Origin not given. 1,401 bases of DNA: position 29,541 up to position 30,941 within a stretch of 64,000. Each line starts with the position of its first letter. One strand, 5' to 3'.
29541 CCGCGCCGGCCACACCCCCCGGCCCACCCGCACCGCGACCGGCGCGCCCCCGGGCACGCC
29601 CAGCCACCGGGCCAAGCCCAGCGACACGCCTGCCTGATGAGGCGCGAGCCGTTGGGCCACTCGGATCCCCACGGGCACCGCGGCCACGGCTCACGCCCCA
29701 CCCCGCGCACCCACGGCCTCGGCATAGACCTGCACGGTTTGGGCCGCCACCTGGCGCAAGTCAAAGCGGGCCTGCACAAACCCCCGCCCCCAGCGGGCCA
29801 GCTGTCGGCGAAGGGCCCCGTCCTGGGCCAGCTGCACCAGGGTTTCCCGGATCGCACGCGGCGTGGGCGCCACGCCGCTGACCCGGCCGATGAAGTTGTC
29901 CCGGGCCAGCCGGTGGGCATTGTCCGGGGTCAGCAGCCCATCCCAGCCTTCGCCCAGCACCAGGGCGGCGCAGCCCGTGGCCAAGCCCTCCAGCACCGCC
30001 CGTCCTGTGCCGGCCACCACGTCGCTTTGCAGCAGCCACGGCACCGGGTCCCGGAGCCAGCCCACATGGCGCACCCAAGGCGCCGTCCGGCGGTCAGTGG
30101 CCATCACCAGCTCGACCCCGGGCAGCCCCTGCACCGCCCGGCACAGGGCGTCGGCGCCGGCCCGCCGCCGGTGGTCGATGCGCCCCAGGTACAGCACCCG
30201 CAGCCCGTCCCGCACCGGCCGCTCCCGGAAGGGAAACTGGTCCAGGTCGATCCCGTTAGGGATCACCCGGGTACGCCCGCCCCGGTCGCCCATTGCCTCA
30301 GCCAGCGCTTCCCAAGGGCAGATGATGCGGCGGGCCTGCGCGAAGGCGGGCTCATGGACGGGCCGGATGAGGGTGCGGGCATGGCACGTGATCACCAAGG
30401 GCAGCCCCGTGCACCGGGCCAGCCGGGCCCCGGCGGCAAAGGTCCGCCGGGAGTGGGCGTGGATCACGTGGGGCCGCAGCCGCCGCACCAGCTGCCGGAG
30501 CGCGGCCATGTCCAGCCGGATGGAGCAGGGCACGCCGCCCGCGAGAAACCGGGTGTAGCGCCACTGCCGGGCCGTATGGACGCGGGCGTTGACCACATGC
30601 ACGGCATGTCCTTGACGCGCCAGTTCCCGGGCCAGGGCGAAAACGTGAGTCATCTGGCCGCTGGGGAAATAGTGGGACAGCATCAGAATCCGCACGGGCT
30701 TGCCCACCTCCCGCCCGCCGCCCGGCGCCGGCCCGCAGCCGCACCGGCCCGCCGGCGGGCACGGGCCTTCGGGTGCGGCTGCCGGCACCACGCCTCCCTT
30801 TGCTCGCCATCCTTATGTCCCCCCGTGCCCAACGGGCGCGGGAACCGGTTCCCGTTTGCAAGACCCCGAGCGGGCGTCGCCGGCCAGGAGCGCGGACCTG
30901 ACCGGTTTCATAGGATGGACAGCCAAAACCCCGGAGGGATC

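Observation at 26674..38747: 12-kb glycan-tailoring cluster with two ATP-grasp ligases and no membrane or export component: candidate mother-cell or spore-surface glycan system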

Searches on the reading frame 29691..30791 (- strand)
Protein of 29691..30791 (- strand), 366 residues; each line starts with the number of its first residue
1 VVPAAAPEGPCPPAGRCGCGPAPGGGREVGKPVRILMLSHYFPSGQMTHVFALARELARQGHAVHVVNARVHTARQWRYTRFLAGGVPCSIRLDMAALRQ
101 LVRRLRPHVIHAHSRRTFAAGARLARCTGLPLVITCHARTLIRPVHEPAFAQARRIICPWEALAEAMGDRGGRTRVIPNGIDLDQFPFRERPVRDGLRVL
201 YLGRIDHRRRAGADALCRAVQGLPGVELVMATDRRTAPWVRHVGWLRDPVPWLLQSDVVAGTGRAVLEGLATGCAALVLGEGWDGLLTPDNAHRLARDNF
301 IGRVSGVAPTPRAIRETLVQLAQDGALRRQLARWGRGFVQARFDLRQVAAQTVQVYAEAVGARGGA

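Call 3: search_protein_families(library=pfam, proteins=[window:29691-30791:-], max_evalue=0.01)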
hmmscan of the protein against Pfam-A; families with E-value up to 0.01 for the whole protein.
window:29691-30791:- (366 aa): 4 families
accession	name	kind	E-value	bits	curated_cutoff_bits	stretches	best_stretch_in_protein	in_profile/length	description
PF13439.12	Glyco_transf_4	-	5.7e-23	82.2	28.5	1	44-185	2-170/170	Glycosyltransferase Family 4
PF13579.12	Glyco_trans_4_4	-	1.1e-11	45.7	29.7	1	45-180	2-158/158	Glycosyl transferase 4-like domain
PF13477.12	Glyco_trans_4_2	-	7.6e-08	33.1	23.4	1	41-137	4-107/139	Glycosyl transferase 4-like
PF08323.17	Glyco_transf_5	-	0.0079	16.4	22.7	0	49-74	21-46/239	Starch synthase catalytic domain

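Call 4: search_protein_families(library=ncbifam, proteins=[window:29691-30791:-], max_evalue=0.01)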
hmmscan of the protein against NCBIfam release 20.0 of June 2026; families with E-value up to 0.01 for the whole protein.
window:29691-30791:- (366 aa): 6 families
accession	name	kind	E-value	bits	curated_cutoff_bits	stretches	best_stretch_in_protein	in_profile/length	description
NF038229.1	Glyco4_Geo_Pelo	equivalog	7.4e-08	31.8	400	1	93-190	42-153/338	GPMC system family 4 glycosyltransferase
TIGR04063.1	stp3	hypoth_equivalog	1.7e-06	27.2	442.05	1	91-138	77-125/397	TIGR04063 family PEP-CTERM/XrtA system glycosyltransferase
TIGR02149.1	glgA_Coryne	subfamily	8.9e-05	21.8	302.4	0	100-146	76-123/391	glycogen synthase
NF041010.1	glycosy_Agl16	equivalog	0.00013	21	575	0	167-241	151-221/352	glycosylation protein Agl16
TIGR04047.1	MSMEG_0565_glyc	hypoth_equivalog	0.0027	16.8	259.85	0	37-188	4-175/373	MSMEG_0565 family glycosyltransferase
TIGR02472.1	sucr_P_syn_N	equivalog_domain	0.0052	15.6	576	0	106-138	114-146/439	sucrose-phosphate synthase, putative, glycosyltransferase domain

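Call 84: search_solved_structures(query=window:29691-30695:-, max_evalue=0.01)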
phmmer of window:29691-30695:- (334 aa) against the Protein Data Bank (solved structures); distinct sequences matched with E-value up to 0.01: 3.
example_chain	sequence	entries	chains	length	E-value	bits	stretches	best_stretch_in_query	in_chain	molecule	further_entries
4n9w_A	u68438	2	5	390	0.00042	22.9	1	8-251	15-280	GDP-mannose-dependent alpha-(1-2)-phosphatidylinositol mannosyltransferase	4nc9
2gej_A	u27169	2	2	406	0.00055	22.5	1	8-251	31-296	PHOSPHATIDYLINOSITOL MANNOSYLTRANSFERASE (PimA)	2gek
6kih_A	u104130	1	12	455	0.0085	18.6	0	130-198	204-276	Tll1590 protein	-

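Call 90: find_homologous_proteins(query=window:29691-30695:-, max_evalue=0.001)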
Query window:29691-30695:- (334 aa): 12 proteins with E <= 0.001 among 8000 candidates.
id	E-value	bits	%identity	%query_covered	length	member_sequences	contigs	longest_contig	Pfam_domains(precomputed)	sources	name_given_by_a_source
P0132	1.0e-218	743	100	100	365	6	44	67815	PF13477.13,PF13579.13,PF13439.13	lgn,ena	-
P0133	2.5e-161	555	77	98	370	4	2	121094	PF13477.13,PF13579.13,PF13439.13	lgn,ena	-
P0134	1.9e-157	542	77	97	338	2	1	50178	PF13477.13,PF13579.13,PF13439.13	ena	-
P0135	1.1e-156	539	75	98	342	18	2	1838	PF13477.13,PF13579.13,PF13439.13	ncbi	ncbi:MAG: glycosyltransferase family 4 protein [Bacillota bacterium]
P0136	4.3e-155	534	73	98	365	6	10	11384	PF13477.13,PF13579.13,PF13439.13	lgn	-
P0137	1.4e-153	529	75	97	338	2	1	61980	PF13477.13,PF13579.13,PF13439.13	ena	-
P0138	1.7e-152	526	72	98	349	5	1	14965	PF13579.13,PF13439.13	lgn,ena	-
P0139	3.7e-94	334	55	98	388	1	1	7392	PF13579.13,PF13439.13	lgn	-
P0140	7.3e-49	185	37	99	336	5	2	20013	PF13477.13,PF13579.13,PF13439.13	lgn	-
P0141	8.9e-5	40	25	98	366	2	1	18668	PF00534.27,PF13477.13,PF13579.13,PF13524.13,PF13439.13,PF20706.4,PF13692.13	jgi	jgi:glycosyltransferase involved in cell wall biosynthesis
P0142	6.3e-4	37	30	60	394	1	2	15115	PF00534.27,PF13579.13,PF08323.18,PF13524.13,PF13439.13,PF20706.4,PF13692.13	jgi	jgi:glycogen(starch) synthase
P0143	8.7e-4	37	40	30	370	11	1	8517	PF00534.27,PF13579.13,PF13524.13,PF13439.13,PF20706.4,PF13692.13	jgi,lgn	jgi:glycosyltransferase involved in cell wall biosynthesis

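Call 91: find_encoding_contigs(protein=P0140, flank=10000, max_places=1)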
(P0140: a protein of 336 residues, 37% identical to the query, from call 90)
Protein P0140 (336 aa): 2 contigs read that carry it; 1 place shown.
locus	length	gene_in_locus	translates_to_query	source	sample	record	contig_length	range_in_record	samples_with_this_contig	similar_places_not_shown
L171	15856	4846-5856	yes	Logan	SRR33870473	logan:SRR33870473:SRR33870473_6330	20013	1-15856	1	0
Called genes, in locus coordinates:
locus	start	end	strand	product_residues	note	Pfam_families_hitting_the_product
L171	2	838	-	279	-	?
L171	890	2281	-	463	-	PF00206:Lyase_1, PF08328:ASL_C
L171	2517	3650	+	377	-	PF14398:ATPgrasp_YheCD, PF14397:ATPgrasp_ST (faint)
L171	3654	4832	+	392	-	PF14398:ATPgrasp_YheCD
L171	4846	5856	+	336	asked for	PF13439:Glyco_transf_4, PF13477:Glyco_trans_4_2, PF13579:Glyco_trans_4_4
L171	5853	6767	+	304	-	PF14397:ATPgrasp_ST (faint), PF14243:R2K_3 (weak), PF02222:ATP-grasp (weak), PF02655:ATP-grasp_3 (faint), PF02786:CPSase_L_D2 (weak), PF08443:RimK, PF07478:Dala_Dala_lig_C (faint), PF02955:GSH-S_ATP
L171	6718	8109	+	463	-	PF14395:COOH-NH2_lig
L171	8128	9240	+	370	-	PF14398:ATPgrasp_YheCD, PF14397:ATPgrasp_ST (faint)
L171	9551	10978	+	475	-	PF14395:COOH-NH2_lig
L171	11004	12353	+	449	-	PF14398:ATPgrasp_YheCD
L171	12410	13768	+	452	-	PF14398:ATPgrasp_YheCD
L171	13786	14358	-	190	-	PF00156:Pribosyltran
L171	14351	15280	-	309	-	PF01180:DHO_dh, PF01207:Dus (faint)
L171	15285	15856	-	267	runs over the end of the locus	PF10418:DHODB_Fe-S_bind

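Call 92: find_encoding_contigs(protein=P0133, flank=10000, max_places=1)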
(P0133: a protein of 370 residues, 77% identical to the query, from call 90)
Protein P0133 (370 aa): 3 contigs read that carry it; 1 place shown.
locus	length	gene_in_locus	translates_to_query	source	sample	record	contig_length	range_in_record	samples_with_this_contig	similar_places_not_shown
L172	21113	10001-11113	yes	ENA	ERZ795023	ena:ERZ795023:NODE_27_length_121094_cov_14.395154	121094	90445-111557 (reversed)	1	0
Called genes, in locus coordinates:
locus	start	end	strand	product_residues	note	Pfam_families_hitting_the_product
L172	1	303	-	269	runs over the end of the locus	PF05239:PRC (weak)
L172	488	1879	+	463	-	PF01938:TRAM, PF05175:MTS (faint), PF05958:tRNA_U5-meth_tr, PF03602:Cons_hypoth95 (weak), PF13847:Methyltransf_31, PF13649:Methyltransf_25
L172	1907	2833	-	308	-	PF08443:RimK, PF02955:GSH-S_ATP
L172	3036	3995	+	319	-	PF01370:Epimerase, PF02719:Polysacc_synt_2, PF04321:RmlD_sub_bind, PF16363:GDP_Man_Dehyd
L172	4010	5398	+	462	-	PF20706:GT4-conflict (weak), PF13692:Glyco_trans_1_4, PF00534:Glycos_transf_1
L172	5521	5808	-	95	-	-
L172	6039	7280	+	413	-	-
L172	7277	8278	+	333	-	-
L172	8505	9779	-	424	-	PF13439:Glyco_transf_4 (faint), PF20706:GT4-conflict (weak), PF13692:Glyco_trans_1_4, PF13524:Glyco_trans_1_2, PF00534:Glycos_transf_1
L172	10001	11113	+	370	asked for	PF13439:Glyco_transf_4, PF13477:Glyco_trans_4_2, PF13579:Glyco_trans_4_4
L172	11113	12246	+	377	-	PF14398:ATPgrasp_YheCD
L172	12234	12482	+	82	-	PF14398:ATPgrasp_YheCD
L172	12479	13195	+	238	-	PF00702:Hydrolase, PF12710:HAD, PF13419:HAD_2 (weak), PF13242:Hydrolase_like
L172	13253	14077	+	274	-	PF05116:S6PP (faint), PF08282:Hydrolase_3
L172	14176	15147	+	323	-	PF00365:PFK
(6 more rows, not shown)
